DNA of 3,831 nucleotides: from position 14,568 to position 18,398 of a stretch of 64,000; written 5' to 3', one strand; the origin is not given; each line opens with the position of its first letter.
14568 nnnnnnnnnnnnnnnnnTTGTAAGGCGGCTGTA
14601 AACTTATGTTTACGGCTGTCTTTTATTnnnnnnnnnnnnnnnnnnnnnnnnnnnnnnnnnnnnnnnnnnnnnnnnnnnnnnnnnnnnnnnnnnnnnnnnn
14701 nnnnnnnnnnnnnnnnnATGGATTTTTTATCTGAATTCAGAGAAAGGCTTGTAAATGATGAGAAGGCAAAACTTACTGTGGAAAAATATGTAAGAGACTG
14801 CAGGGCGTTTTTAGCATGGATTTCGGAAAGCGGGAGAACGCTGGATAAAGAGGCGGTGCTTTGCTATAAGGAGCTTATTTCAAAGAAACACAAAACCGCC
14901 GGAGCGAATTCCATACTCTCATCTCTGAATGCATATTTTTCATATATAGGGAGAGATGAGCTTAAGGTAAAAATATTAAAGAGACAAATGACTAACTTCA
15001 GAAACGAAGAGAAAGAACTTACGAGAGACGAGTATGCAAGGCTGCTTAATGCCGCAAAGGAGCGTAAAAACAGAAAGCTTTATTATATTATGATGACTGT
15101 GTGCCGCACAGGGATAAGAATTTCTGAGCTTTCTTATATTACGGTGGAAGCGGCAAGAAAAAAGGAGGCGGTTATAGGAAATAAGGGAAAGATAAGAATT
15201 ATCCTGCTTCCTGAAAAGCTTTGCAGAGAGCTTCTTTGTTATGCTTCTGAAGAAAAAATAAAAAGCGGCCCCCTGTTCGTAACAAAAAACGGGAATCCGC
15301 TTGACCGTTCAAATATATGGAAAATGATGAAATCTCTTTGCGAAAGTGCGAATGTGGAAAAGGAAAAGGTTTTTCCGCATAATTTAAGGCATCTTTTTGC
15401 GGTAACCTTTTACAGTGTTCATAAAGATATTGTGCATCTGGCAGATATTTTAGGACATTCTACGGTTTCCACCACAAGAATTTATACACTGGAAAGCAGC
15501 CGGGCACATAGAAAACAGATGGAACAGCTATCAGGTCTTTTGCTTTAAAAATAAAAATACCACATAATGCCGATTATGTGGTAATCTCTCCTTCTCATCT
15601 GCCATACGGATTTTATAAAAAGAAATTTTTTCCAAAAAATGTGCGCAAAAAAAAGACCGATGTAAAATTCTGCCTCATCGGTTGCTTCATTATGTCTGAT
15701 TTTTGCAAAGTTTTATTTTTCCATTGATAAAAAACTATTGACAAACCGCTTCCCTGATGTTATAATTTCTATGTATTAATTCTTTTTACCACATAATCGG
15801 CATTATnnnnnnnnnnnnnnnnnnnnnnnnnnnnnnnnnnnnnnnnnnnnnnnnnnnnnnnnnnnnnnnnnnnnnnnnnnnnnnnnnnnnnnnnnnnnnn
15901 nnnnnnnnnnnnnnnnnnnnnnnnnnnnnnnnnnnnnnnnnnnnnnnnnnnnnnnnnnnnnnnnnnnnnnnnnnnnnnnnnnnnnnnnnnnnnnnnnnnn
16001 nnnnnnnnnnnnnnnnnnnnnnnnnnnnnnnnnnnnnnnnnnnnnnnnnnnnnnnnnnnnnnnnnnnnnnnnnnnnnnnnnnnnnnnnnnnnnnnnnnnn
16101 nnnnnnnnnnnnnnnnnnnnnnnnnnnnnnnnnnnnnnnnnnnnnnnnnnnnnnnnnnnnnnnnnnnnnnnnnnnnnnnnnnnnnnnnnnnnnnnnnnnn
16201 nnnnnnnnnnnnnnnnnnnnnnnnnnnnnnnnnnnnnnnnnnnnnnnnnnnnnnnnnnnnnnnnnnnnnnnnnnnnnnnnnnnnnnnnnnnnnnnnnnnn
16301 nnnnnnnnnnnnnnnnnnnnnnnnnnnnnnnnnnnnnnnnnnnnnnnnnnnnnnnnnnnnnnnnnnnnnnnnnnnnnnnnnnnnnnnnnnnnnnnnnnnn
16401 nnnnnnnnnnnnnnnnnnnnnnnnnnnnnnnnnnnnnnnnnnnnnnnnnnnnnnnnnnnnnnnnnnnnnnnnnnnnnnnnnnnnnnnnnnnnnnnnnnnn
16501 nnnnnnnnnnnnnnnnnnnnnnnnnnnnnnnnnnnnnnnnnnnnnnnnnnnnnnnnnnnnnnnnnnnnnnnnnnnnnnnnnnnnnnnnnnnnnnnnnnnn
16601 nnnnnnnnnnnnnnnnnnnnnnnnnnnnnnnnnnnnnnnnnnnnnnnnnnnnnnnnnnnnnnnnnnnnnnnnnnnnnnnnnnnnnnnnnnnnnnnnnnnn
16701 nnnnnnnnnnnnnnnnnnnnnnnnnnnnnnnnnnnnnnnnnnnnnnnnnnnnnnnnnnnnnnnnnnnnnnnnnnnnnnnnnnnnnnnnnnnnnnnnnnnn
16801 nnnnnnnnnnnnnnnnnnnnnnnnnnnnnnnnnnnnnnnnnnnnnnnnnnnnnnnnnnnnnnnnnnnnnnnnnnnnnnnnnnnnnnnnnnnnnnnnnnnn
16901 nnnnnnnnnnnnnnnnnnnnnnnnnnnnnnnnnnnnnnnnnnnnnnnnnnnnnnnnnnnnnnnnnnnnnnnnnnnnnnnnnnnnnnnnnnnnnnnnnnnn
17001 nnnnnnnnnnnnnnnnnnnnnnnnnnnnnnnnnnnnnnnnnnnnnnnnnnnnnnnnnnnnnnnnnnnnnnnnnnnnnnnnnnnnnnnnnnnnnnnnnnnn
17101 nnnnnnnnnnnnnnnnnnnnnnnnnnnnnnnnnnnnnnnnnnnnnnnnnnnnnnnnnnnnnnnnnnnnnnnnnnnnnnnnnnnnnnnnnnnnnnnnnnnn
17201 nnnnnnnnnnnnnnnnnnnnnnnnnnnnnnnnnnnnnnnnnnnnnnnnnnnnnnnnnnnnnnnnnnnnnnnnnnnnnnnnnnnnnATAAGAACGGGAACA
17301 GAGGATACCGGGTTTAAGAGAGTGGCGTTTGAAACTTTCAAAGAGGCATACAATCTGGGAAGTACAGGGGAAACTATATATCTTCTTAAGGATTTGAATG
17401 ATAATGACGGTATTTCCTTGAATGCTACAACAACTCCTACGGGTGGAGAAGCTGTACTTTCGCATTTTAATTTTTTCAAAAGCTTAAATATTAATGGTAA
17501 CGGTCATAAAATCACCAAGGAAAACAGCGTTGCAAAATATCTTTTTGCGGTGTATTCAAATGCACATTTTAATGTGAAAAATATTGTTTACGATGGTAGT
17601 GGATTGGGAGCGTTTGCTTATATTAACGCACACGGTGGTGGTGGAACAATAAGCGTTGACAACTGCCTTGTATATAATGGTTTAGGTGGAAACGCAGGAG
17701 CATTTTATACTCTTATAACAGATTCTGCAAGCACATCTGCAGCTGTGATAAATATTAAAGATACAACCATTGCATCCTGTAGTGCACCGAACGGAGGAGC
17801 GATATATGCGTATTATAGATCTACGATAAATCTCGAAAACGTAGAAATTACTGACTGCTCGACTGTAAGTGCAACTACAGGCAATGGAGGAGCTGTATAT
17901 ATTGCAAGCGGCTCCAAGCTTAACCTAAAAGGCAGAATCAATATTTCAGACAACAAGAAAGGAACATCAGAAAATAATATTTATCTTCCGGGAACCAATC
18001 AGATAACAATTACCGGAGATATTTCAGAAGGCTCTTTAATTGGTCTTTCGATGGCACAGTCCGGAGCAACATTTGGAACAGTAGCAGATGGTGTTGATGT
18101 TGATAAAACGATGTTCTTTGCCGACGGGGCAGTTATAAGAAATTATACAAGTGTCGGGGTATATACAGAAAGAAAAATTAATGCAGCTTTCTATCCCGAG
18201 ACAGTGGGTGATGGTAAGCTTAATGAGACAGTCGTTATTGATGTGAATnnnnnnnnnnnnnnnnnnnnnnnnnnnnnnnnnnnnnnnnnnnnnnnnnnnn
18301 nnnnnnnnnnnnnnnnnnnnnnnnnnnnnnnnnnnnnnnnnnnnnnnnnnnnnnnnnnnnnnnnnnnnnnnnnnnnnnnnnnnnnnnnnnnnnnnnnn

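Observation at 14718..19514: Complete-looking phase-variation switch: tyrosine recombinase, 26-bp inverted core sites, and a 203-bp promoter/terminator cassette upstream of a giant beta-helix surface protein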

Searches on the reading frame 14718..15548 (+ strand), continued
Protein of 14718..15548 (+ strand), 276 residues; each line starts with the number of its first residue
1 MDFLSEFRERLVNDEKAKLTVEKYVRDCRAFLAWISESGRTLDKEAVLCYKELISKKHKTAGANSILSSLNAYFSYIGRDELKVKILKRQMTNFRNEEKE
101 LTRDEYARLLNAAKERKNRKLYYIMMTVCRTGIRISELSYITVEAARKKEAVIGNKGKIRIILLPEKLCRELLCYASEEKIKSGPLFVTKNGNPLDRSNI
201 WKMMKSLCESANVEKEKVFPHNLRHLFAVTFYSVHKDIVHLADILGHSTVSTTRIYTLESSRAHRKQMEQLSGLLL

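Call 75: search_solved_structures(query=window:14718-15548:+, max_evalue=1e-12, show_alignments=3)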
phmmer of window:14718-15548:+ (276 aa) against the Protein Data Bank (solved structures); distinct sequences matched with E-value up to 1e-12: 3.
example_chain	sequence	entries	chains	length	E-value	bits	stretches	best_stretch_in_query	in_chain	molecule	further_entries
4a8e_A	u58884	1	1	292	8.2e-24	87.9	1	3-267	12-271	PROBABLE TYROSINE RECOMBINASE XERC-LIKE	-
5hxy_A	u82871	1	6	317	5.9e-21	78.5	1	2-266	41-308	Tyrosine recombinase XerA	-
1a0p_A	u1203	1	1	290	2.5e-16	63.4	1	15-262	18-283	SITE-SPECIFIC RECOMBINASE XERD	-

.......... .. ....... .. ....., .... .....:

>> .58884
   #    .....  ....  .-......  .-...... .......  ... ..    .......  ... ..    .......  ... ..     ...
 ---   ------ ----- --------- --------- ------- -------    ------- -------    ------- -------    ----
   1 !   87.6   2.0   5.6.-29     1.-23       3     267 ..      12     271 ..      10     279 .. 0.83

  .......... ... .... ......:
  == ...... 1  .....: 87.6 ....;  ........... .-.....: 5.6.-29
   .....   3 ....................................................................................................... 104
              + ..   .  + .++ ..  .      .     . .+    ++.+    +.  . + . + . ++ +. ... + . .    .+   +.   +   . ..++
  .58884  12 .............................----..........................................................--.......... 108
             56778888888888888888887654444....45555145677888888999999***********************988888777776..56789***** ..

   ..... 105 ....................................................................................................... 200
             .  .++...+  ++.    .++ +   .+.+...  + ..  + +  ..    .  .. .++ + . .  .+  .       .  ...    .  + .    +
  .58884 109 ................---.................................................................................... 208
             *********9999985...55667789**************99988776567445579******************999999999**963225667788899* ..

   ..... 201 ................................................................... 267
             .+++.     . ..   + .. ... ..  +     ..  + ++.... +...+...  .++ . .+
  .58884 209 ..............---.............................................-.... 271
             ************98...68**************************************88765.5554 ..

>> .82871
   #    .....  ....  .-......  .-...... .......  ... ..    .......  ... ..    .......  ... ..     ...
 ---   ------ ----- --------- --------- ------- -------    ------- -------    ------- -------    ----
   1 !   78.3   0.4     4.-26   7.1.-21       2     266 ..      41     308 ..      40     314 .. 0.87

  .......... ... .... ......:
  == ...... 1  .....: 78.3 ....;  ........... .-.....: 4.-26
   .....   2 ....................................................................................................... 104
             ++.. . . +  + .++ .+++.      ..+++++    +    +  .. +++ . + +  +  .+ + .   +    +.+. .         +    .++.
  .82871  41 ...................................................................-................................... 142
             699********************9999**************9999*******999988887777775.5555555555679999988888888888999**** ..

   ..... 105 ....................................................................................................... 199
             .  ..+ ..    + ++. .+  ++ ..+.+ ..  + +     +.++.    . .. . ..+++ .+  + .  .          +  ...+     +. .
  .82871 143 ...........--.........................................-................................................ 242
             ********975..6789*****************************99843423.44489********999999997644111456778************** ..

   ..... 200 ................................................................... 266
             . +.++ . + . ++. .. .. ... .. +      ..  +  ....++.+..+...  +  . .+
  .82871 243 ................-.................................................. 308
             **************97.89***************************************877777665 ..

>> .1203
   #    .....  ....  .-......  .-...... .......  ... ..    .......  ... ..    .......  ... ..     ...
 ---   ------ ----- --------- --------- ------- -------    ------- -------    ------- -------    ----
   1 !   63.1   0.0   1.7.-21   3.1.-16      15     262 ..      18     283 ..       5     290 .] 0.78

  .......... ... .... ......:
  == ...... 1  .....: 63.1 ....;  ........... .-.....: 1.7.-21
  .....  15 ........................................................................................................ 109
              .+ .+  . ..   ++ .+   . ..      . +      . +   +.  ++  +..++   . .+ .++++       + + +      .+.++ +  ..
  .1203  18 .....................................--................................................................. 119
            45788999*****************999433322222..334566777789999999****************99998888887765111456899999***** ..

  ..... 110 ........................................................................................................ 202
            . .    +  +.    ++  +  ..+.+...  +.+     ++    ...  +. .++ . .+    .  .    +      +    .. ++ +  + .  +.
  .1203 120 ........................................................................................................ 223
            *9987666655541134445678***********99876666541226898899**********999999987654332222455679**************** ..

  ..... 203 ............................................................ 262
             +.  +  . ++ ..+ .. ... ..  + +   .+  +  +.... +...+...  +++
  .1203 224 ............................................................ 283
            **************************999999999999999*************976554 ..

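Call 76: find_encoding_contigs(protein=P0002, flank=3000, max_places=1)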
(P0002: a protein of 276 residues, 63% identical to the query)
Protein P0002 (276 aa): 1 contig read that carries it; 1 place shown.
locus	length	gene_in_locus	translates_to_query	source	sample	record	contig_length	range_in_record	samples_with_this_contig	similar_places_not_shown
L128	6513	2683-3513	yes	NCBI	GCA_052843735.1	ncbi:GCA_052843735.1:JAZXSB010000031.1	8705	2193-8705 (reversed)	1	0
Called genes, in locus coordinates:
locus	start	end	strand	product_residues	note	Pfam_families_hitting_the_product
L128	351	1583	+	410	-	PF01408:GFO_IDH_MocA, PF22725:GFO_IDH_MocA_C3, PF02894:GFO_IDH_MocA_C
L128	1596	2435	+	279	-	PF01261:AP_endonuc_2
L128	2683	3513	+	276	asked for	PF00589:Phage_integrase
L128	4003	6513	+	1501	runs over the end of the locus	-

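Call 77: find_encoding_contigs(protein=P0013, flank=3000, max_places=1)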
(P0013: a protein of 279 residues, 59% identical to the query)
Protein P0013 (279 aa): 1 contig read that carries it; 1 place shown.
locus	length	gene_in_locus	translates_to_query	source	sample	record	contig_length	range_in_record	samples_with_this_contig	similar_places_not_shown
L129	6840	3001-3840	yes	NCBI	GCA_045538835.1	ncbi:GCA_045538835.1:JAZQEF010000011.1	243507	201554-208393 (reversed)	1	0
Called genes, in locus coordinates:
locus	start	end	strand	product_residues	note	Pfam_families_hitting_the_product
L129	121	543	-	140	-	PF16161:DUF4867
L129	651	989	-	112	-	PF01116:F_bP_aldolase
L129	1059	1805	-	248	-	-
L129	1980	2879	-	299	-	PF06189:5-nucleotidase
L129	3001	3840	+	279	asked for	PF02899:Phage_int_SAM_1 (weak), PF00589:Phage_integrase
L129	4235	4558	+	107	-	-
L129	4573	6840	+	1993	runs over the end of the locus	PF13306:LRR_5 (faint)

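Call 78: find_encoding_contigs(protein=P0090, flank=3000, max_places=4)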
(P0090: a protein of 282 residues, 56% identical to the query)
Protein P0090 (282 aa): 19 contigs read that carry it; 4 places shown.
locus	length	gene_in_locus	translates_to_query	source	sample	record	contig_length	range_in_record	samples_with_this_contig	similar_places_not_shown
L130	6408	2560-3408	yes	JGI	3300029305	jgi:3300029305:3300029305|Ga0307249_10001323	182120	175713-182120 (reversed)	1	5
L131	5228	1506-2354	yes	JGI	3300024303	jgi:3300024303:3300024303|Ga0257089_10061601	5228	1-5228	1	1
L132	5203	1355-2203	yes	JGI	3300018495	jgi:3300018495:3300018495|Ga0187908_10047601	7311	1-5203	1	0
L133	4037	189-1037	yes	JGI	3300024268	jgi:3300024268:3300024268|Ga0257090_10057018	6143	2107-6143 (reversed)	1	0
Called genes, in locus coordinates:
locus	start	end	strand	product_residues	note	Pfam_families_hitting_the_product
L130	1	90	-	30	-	?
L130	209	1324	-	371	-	PF01168:Ala_racemase_N, PF00842:Ala_racemase_C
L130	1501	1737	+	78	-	PF00550:PP-binding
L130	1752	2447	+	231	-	PF22935:RM44_endonuclase (weak), PF14622:Ribonucleas_3_3, PF00636:Ribonuclease_3, PF00035:dsrm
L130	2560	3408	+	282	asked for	PF00589:Phage_integrase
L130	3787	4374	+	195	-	PF00440:TetR_N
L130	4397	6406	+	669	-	-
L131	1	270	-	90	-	?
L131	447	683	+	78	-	PF00550:PP-binding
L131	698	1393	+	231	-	PF22935:RM44_endonuclase (weak), PF14622:Ribonucleas_3_3, PF00636:Ribonuclease_3, PF00035:dsrm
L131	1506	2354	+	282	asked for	PF00589:Phage_integrase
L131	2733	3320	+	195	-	PF00440:TetR_N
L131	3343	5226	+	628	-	?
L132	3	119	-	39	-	?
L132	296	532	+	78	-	PF00550:PP-binding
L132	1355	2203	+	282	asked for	PF00589:Phage_integrase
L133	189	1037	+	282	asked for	PF00589:Phage_integrase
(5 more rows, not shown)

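Call 79: find_encoding_contigs(protein=P0112, flank=3000, max_places=4)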
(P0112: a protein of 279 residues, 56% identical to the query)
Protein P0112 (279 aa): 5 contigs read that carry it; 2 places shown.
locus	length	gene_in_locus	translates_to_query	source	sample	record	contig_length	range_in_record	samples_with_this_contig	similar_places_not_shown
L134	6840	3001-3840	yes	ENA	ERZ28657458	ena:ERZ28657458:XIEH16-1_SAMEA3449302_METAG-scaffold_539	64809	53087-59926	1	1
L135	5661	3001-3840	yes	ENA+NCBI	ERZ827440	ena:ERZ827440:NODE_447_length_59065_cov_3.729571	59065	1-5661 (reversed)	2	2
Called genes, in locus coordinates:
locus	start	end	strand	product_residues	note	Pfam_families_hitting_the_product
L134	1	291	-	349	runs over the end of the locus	PF01408:GFO_IDH_MocA, PF22685:Gal80p_C-like (faint), PF02894:GFO_IDH_MocA_C, PF22725:GFO_IDH_MocA_C3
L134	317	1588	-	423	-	PF00155:Aminotran_1_2 (weak), PF01041:DegT_DnrJ_EryC1, PF01212:Beta_elim_lyase, PF01053:Cys_Met_Meta_PP (weak), PF00266:Aminotran_5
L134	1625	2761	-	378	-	PF12802:MarR_2 (weak), PF00480:ROK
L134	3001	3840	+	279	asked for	PF02899:Phage_int_SAM_1, PF13495:Phage_int_SAM_4 (weak), PF00589:Phage_integrase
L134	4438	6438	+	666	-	-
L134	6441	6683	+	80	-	-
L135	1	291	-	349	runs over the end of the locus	PF01408:GFO_IDH_MocA, PF22685:Gal80p_C-like (faint), PF02894:GFO_IDH_MocA_C, PF22725:GFO_IDH_MocA_C3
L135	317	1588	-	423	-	PF00155:Aminotran_1_2 (weak), PF01041:DegT_DnrJ_EryC1, PF01212:Beta_elim_lyase, PF01053:Cys_Met_Meta_PP (weak), PF00266:Aminotran_5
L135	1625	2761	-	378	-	PF12802:MarR_2 (weak), PF00480:ROK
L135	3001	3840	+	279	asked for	PF02899:Phage_int_SAM_1, PF13495:Phage_int_SAM_4 (weak), PF00589:Phage_integrase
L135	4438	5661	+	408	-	?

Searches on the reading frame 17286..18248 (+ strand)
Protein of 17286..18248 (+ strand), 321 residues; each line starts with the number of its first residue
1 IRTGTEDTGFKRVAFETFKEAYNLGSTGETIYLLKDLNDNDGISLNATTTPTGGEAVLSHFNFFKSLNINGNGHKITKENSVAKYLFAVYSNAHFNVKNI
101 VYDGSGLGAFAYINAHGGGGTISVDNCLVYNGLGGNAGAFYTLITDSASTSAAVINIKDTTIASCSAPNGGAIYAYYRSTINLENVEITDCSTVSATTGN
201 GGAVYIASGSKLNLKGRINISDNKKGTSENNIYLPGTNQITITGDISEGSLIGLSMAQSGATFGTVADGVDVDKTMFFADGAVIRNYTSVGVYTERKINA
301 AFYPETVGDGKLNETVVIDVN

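Call 97: predict_structure(alignment_id=A5)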
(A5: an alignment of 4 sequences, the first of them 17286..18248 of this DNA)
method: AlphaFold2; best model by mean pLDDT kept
length: 321 residues; sequences in the alignment: 4
mean_pLDDT: 64.8   pTM: 0.72
mean pLDDT of the five models: 64.8, 57.5, 57.3, 55.7, 54.6
residues with pLDDT >= 90: 31; 70-90: 114; 50-70: 93; < 50: 83
segments of 3 or more residues with pLDDT < 50: 1-12, 34-39, 47-58, 257-261, 279-301, 303-321
pLDDT, mean of each block of 10 residues (from residue 1): 34 53 53 49 49 43 73 70 71 82 81 70 91 77 64 87 90 86 92 81 83 82 73 72 67 53 50 50 42 43 36 28 24
secondary structure, 60 per line:
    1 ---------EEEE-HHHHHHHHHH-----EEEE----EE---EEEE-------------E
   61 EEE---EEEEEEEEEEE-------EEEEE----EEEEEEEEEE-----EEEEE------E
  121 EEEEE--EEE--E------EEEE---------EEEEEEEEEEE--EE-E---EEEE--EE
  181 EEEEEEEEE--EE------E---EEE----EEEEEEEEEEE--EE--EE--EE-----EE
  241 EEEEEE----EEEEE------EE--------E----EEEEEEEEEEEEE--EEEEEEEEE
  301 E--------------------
elements in order: E10-13 H15-24 E30-33 E43-46 E60-63 E67-77 E85-89 E94-103 E109-113 E120-125 E128-130 E140-143 E153-163 E173-176 E179-189 E204-206 E211-221 E239-246 E251-255 E277-289 E292-301

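Call 99: fold_search(model_id=the predicted structure, library=pdb)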
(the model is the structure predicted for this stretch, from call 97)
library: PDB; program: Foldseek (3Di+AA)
matches with E <= 10: 215; with E <= 0.001: 0
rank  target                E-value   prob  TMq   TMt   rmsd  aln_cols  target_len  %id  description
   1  1ru4                  1.7e-02  0.75  0.28  0.24  11.9       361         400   14  Crystal structure of pectate lyase Pel9A (released 2004-04-13)
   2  7dmk_A                2.9e-02  0.90  0.34  0.17  14.7       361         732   11  PL6 alginate lyase BcAlyPL6 (released 2021-10-06)
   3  5g5n_A                4.3e-02  0.84  0.31  0.30  12.7       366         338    9  Structure of the snake adenovirus 1 hexon-interlacing LH3 protein, methylmercury chloride derivative (released 2017-06-07)
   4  5gkd_A                4.3e-02  0.35  0.23  0.13  14.1       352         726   11  Structure of PL6 family alginate lyase AlyGC (released 2017-02-08)
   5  7dmk_B                4.7e-02  0.84  0.34  0.17  15.2       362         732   12  PL6 alginate lyase BcAlyPL6 (released 2021-10-06)
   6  4yzq_B                6.1e-02  0.97  0.33  0.51   7.7       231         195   13  C. bescii Family 3 pectate lyase double mutant K108A/Q111N in complex with trigalacturonic acid (released 2015-12-23)
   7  6eu4_A                6.1e-02  0.75  0.34  0.21  13.0       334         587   12  Structure of Acinetobacter phage vb_AbaP_AS12 gp42 tailspike (released 2018-11-07)
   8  4z06_B                7.0e-02  0.95  0.32  0.48   8.2       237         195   13  C. bescii Family 3 pectate lyase double mutant K108A/R133A in complex with ALPHA-D-GALACTOPYRANURONIC ACID (released 2015-12-23)
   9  4yza_A                7.0e-02  0.89  0.28  0.43   8.8       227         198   13  C. bescii Family 3 pectate lyase double mutant K108A/Q111A in complex with trigalacturonic acid (released 2015-12-23)
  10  9ozd_B                7.0e-02  0.15  0.17  0.16  15.7       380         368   11  Crystal structure of the polysaccharide lyase RbmB from Vibrio cholerae bound to Vibrio Polysaccharide (released 2026-03-11)
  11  2qx3_A                7.4e-02  0.51  0.28  0.28  14.1       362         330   12  Structure of pectate lyase II from Xanthomonas campestris pv. campestris str. ATCC 33913 (released 2008-03-04)
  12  7o7t                  8.1e-02  0.75  0.32  0.17  11.9       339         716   10  Structure of the PL6 family alginate lyase Patl3640 from Pseudoalteromonas atlantica T6c in complex with 4-deoxy-L-eryth (released 2021-07-28)
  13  1ee6                  8.5e-02  0.99  0.40  0.61   6.2       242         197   12  CRYSTAL STRUCTURE OF PECTATE LYASE FROM BACILLUS SP. STRAIN KSM-P15. (released 2001-01-31)
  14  4z03_B                8.5e-02  0.94  0.32  0.48   7.9       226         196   14  C. bescii Family 3 pectate lyase double mutant K108A in complex with trigalacturonic acid (released 2015-12-23)
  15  4yzx_B                8.5e-02  0.93  0.31  0.48   7.8       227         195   14  C. bescii Family 3 pectate lyase double mutant K108A/D107N in complex with trigalacturonic acid (released 2015-12-23)
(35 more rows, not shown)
